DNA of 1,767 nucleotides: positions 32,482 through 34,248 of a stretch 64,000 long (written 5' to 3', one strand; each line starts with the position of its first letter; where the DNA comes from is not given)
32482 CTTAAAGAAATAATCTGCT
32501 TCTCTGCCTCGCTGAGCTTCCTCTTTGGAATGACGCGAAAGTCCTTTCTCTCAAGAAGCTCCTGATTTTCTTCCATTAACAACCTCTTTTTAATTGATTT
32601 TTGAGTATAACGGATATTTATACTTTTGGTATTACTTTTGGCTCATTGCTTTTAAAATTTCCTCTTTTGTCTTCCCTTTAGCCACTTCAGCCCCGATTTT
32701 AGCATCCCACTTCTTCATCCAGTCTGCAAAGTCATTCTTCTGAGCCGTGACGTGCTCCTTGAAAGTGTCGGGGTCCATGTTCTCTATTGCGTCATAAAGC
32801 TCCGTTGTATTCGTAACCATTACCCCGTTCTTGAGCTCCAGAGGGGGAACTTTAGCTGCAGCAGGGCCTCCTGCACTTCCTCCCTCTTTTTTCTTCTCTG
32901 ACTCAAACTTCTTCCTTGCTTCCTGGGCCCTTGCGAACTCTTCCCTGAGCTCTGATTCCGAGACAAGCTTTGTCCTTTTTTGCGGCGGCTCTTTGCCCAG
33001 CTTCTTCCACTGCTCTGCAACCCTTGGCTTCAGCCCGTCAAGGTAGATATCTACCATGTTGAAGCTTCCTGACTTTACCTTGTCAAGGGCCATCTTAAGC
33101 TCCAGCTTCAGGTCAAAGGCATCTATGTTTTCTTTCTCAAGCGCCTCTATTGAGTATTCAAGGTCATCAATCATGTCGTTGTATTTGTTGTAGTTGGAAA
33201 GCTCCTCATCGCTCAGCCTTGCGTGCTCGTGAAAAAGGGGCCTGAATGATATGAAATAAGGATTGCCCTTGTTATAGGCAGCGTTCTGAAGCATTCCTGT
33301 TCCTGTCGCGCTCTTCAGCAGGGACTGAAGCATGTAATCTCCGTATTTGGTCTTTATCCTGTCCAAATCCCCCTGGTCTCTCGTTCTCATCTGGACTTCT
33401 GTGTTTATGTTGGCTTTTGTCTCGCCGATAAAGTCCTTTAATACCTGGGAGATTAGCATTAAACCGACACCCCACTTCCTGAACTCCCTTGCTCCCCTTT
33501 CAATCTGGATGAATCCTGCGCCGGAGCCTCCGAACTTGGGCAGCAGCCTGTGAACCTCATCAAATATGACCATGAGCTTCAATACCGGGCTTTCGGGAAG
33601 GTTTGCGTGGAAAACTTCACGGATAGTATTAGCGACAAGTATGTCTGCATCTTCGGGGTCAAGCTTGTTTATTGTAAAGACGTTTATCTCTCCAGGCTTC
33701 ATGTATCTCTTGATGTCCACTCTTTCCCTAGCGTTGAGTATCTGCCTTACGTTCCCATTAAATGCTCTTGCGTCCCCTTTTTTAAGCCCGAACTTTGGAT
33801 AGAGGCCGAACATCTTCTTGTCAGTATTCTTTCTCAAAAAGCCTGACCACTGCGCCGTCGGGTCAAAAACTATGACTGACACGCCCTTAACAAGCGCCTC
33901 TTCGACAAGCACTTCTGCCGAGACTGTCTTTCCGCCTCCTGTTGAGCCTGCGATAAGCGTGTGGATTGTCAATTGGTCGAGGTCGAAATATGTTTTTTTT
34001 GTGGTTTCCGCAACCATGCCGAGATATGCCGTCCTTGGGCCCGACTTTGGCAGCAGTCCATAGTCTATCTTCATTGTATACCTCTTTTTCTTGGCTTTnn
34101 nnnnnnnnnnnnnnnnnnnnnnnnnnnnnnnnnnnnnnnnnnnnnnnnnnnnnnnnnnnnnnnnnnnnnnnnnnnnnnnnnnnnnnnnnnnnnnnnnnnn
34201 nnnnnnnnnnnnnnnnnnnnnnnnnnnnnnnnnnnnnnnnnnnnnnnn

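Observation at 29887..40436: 10.5-kb co-directional cluster: 2 RHH regulators, giant PKD surface protein, CBS membrane sensor, membrane-anchored HerA/FtsK-like ATPase and three KaiC-like ATPases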

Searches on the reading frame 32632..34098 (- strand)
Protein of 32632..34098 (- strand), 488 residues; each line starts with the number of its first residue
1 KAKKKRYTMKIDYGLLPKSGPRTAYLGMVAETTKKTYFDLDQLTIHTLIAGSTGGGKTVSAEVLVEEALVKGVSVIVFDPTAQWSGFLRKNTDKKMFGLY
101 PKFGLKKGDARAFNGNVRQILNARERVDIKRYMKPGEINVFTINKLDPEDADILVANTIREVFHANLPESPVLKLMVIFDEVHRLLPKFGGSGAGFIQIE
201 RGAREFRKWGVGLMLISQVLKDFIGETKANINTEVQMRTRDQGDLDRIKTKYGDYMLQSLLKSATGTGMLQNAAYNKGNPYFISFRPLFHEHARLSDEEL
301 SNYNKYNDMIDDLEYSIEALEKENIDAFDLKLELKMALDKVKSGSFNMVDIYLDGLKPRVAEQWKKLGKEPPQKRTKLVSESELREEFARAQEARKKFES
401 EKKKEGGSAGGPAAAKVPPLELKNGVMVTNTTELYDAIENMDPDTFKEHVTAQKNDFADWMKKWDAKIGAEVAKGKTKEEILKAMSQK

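Call 99: search_protein_representatives(protein=window:32632-34098:-)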
Query: 488 residues. Proteins with E-value up to 0.001 (for the whole library): 1211; up to 1e-10: 574; up to 1e-30: 381. The best 150 are listed.
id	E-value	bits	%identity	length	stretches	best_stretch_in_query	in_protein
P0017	2.5e-231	784.8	71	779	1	1-485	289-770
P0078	2.2e-195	666.4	55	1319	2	3-473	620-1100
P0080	5.0e-187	638.8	51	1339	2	4-485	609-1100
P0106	3.3e-186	636.1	58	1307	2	4-485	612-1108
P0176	2.6e-185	633.1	57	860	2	4-488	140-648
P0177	5.5e-184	628.8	56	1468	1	3-483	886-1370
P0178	2.0e-181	620.3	55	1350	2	3-486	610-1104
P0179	1.9e-178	610.5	54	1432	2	4-486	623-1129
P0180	6.1e-177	605.5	52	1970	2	3-487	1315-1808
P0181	3.9e-176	602.9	59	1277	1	1-439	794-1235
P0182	5.5e-175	599.1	63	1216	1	3-417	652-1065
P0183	2.2e-174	597.1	56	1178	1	3-484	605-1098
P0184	1.5e-172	591.1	54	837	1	3-483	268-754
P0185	5.5e-172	589.2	54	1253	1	3-485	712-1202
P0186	1.2e-170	584.8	59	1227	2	3-408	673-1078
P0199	9.9e-160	548.8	60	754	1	1-404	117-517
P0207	2.7e-157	540.8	61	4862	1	3-401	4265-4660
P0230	2.1e-147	508.2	54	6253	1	3-411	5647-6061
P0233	2.2e-145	501.5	53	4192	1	3-405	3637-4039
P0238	5.4e-143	493.6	55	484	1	11-403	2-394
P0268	3.2e-128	444.9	54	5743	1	3-370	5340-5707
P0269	6.2e-128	444.0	53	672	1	2-371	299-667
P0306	4.9e-112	391.6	52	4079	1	3-359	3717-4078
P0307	9.9e-112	390.6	52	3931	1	3-357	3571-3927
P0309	3.3e-111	388.8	52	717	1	4-357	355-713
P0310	4.5e-111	388.4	52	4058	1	2-358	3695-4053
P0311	1.2e-110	387.0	52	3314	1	2-359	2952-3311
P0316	1.3e-109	383.6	46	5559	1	3-394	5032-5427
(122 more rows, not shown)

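Call 100: search_protein_families(library=pfam, proteins=[P0207, P0233], max_evalue=0.0001)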
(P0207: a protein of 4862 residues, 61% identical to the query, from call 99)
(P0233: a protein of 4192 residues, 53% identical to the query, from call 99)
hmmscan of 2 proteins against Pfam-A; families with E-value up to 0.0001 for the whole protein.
P0207 (4862 aa): 2 families
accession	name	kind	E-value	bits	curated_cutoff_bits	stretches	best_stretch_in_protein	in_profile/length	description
PF01935.23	DUF87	-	1.7e-10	41.8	23.2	1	4288-4412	3-99/220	Helicase HerA, central domain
PF10633.15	NPCBM_assoc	-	4.7e-07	30.3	24.4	0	2660-2726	8-74/78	NPCBM-associated, NEW3 domain of alpha-galactosidase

P0233 (4192 aa): 7 families
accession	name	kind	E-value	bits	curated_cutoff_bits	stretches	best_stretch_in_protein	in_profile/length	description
PF00082.27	Peptidase_S8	-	1.1e-31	110.7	21.8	1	336-567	3-276/288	Subtilase family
PF01935.23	DUF87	-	6.8e-12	46.4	23.2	1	3660-3722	3-68/220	Helicase HerA, central domain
PF10633.15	NPCBM_assoc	-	1.4e-11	44.8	24.4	0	2282-2344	8-68/78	NPCBM-associated, NEW3 domain of alpha-galactosidase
PF05763.18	DUF835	-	6.5e-10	39.4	33.1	1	4071-4186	12-133/136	Protein of unknown function (DUF835)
PF05872.18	HerA_C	-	1e-07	31.4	22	1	3666-3754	9-98/502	Helicase HerA-like C-terminal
PF04851.21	ResIII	-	1.1e-05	25.9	22.5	0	3673-3833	18-146/164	Type III restriction enzyme, res subunit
PF01580.24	FtsK_SpoIIIE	-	3e-05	24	24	1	3666-3702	27-63/221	FtsK/SpoIIIE family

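Call 103: list_cluster_members(proteins=[P0310, P0311, P0230, P0233, P0268, P0316, P0306, P0307])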
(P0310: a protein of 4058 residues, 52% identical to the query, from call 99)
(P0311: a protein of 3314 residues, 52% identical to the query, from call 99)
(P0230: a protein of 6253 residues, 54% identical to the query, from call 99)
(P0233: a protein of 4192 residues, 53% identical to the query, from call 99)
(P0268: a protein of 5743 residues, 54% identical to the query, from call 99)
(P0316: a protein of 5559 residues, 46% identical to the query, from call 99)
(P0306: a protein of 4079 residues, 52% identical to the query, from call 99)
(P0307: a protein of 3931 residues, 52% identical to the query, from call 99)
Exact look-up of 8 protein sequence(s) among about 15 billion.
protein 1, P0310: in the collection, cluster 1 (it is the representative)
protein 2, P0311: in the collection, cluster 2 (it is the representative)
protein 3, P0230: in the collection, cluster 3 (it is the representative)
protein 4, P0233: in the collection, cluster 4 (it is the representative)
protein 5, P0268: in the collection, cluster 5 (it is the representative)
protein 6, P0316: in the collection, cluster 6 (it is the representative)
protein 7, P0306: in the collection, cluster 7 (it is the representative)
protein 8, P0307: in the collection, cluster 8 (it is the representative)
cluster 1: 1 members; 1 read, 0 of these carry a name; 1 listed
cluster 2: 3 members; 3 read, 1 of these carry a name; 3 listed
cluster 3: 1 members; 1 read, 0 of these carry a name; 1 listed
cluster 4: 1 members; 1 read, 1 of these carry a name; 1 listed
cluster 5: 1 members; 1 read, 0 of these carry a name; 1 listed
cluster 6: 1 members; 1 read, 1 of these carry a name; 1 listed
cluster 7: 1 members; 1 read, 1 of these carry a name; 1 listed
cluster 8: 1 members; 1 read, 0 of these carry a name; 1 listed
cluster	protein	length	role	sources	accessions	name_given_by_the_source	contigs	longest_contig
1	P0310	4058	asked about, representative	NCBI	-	-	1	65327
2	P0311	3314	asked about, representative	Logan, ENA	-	-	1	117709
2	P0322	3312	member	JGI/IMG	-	hypothetical protein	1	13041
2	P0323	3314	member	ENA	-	-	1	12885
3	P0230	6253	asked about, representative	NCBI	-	-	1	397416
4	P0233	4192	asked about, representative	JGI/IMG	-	hypothetical protein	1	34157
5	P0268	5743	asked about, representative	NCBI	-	-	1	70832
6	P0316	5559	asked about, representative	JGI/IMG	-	hypothetical protein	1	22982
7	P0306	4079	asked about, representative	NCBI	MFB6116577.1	MAG: helicase HerA-like domain-containing protein [Candidatus Nanosalina sp.]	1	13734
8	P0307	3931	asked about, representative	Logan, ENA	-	-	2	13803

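Call 110: list_cluster_members(proteins=[P0309, P0339, P0199, P0325])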
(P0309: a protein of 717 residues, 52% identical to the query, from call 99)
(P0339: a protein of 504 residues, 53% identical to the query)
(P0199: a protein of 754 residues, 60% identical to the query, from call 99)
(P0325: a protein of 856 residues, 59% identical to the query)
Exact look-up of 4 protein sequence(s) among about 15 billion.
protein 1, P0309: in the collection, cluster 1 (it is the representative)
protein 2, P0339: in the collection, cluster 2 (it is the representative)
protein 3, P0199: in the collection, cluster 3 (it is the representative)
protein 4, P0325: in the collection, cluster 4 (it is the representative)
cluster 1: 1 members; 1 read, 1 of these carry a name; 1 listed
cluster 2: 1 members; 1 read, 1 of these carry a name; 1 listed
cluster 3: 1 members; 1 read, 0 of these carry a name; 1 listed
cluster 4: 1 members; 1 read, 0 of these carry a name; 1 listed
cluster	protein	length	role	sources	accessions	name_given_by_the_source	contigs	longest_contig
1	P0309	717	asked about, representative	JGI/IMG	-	Predicted ATPase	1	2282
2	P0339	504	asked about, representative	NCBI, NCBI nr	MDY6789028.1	MAG: helicase HerA-like domain-containing protein, partial [Candidatus Nanohaloarchaea ... | helicase HerA-like domain-containing protein [Candidatus Nanohaloarchaea archaeon]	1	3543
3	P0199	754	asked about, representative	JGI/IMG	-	-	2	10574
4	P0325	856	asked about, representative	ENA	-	-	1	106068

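Call 111: find_encoding_contigs(protein=P0309, flank=3000, max_places=2)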
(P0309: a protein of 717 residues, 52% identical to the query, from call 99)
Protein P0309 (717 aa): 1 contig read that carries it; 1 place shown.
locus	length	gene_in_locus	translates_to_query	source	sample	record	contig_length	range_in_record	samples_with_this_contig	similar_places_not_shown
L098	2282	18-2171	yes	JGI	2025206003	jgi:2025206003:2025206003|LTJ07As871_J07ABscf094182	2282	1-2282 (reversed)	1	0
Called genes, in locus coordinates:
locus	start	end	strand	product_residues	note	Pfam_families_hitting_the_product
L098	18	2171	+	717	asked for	PF01935:DUF87, PF04851:ResIII, PF05872:HerA_C (weak), PF10412:TrwB_AAD_bind (faint)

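Call 115: search_protein_families(library=pfam, proteins=[P0199, P0238, P0309, P0306], max_evalue=0.001)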
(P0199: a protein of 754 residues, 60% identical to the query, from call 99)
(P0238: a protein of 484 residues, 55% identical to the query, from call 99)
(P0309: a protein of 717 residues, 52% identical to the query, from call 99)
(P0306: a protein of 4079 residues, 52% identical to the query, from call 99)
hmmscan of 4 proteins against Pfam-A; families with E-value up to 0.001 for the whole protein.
P0199 (754 aa): 5 families
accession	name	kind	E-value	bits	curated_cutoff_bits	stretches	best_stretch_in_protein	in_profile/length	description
PF05763.18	DUF835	-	2.9e-21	76.1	33.1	1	545-673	5-136/136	Protein of unknown function (DUF835)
PF01935.23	DUF87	-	1.2e-08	35.7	23.2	1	142-245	3-87/220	Helicase HerA, central domain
PF05872.18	HerA_C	-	1.5e-07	30.9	22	1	152-210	13-71/502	Helicase HerA-like C-terminal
PF04851.21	ResIII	-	3.3e-06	27.5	22.5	1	154-301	17-137/164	Type III restriction enzyme, res subunit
PF10412.15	TrwB_AAD_bind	-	9.9e-05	21.8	20.5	1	159-201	14-56/387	Type IV secretion-system coupling protein DNA-binding domain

P0238 (484 aa): 8 families
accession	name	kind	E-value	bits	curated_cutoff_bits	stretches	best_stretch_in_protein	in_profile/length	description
PF01935.23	DUF87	-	3.9e-13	50.4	23.2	1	17-84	3-69/220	Helicase HerA, central domain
PF05763.18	DUF835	-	6.3e-10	39.4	33.1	1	418-483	3-68/136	Protein of unknown function (DUF835)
PF04851.21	ResIII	-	3.3e-08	34.1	22.5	1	31-176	19-137/164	Type III restriction enzyme, res subunit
PF05872.18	HerA_C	-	1.1e-07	31.3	22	1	27-108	13-95/502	Helicase HerA-like C-terminal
PF10412.15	TrwB_AAD_bind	-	7.1e-06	25.6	20.5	1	34-76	14-56/387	Type IV secretion-system coupling protein DNA-binding domain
PF12846.13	AAA_10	-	2.7e-05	23.8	27.5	1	36-99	22-83/362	AAA-like domain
PF00270.35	DEAD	-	4.6e-05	23.7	26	0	37-73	16-55/167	DEAD/DEAH box helicase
PF01580.24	FtsK_SpoIIIE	-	4.6e-05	23.4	24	1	19-58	24-62/221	FtsK/SpoIIIE family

P0309 (717 aa): 9 families
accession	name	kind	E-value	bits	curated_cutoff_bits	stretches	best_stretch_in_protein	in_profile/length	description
PF05872.18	HerA_C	-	2.7e-13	49.8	22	2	387-439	13-65/502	Helicase HerA-like C-terminal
PF04851.21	ResIII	-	2.5e-09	37.7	22.5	1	387-544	15-139/164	Type III restriction enzyme, res subunit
PF01935.23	DUF87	-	1.4e-08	35.6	23.2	1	377-488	3-95/220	Helicase HerA, central domain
PF10412.15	TrwB_AAD_bind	-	1.8e-06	27.6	20.5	1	395-435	15-55/387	Type IV secretion-system coupling protein DNA-binding domain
PF00270.35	DEAD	-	5.8e-05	23.3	26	0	397-433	16-55/167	DEAD/DEAH box helicase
PF01580.24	FtsK_SpoIIIE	-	6.9e-05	22.8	24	0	380-431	25-79/221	FtsK/SpoIIIE family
PF09848.15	SLFN-g3_helicase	-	0.0001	22.2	24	0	397-562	3-113/354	Schlafen group 3, DNA/RNA helicase domain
PF12846.13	AAA_10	-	0.00056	19.5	27.5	0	527-613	237-320/362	AAA-like domain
PF10633.15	NPCBM_assoc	-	0.00074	20.1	24.4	0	260-293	44-77/78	NPCBM-associated, NEW3 domain of alpha-galactosidase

P0306 (4079 aa): 17 families
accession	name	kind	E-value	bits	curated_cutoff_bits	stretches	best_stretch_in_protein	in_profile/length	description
PF13620.12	CarboxypepD_reg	-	4.3e-26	91.5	32.3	1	590-649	5-64/82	Carboxypeptidase regulatory-like domain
PF02369.22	Big_1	-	2.5e-23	82.4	34.9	1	506-554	20-70/93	Bacterial Ig-like domain (group 1)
PF10633.15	NPCBM_assoc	-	4.4e-19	68.9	24.4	1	2260-2333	4-78/78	NPCBM-associated, NEW3 domain of alpha-galactosidase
PF11974.14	bMG3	-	1.3e-12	48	34.9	1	583-633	11-61/103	Bacterial alpha-2-macroglobulin MG3 domain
PF01935.23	DUF87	-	2.3e-09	38.1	23.2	1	3740-3846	3-91/220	Helicase HerA, central domain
PF04851.21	ResIII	-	5.1e-09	36.7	22.5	1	3754-3906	19-139/164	Type III restriction enzyme, res subunit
PF05872.18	HerA_C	-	3.4e-08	33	22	1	3746-3811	9-74/502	Helicase HerA-like C-terminal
PF22076.2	Cep192_D6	-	3.9e-06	27.4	35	0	3478-3559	19-100/101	Cep192 domain 6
PF17789.7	MG4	-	1.6e-05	25.4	24.7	0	507-550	18-60/95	Macroglobulin domain MG4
PF24025.1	Ig_DR_A0283-like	-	3.9e-05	24.4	27.1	0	507-559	9-61/102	DR_A0283-like, Ig-like domain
PF10412.15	TrwB_AAD_bind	-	8.1e-05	22.1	20.5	0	3757-3797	14-54/387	Type IV secretion-system coupling protein DNA-binding domain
PF01835.25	MG2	-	0.00018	22.3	32.8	0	3581-3655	12-81/96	MG2 domain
PF19077.6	Big_13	-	0.00027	21.8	27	0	1473-1531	42-102/102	Bacterial Ig-like domain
PF22067.2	Cep192_D3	-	0.00043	20.8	27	0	2924-2983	19-81/99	Cep192 domain 3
PF10670.15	DUF4198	-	0.00047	20.8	34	0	1467-1651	36-192/209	Domain of unknown function (DUF4198)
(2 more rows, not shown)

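Call 117: find_encoding_contigs(protein=P0269, flank=8000, max_places=1)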
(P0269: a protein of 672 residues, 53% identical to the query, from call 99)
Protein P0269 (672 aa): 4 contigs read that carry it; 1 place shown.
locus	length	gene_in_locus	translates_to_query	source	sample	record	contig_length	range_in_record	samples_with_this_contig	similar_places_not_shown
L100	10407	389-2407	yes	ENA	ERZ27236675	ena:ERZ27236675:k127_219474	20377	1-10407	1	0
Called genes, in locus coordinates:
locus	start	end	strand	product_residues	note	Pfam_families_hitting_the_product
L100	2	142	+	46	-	?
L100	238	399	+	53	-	-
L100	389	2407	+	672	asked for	PF01935:DUF87, PF05872:HerA_C (faint), PF12846:AAA_10 (faint)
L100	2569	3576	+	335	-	-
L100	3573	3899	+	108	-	-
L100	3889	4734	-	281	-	PF01944:SpoIIM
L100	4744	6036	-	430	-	PF01425:Amidase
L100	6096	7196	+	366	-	-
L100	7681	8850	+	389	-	PF01926:MMR_HSR1, PF02421:FeoB_N (weak), PF08438:YGR210-like_G4, PF02824:TGS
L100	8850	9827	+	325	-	PF00288:GHMP_kinases_N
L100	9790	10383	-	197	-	PF01613:Flavin_Reduct (weak), PF04289:DUF447_N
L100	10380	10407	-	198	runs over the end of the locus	PF01174:SNO, PF03575:Peptidase_S51 (faint), PF07685:GATase_3, PF00117:GATase (faint)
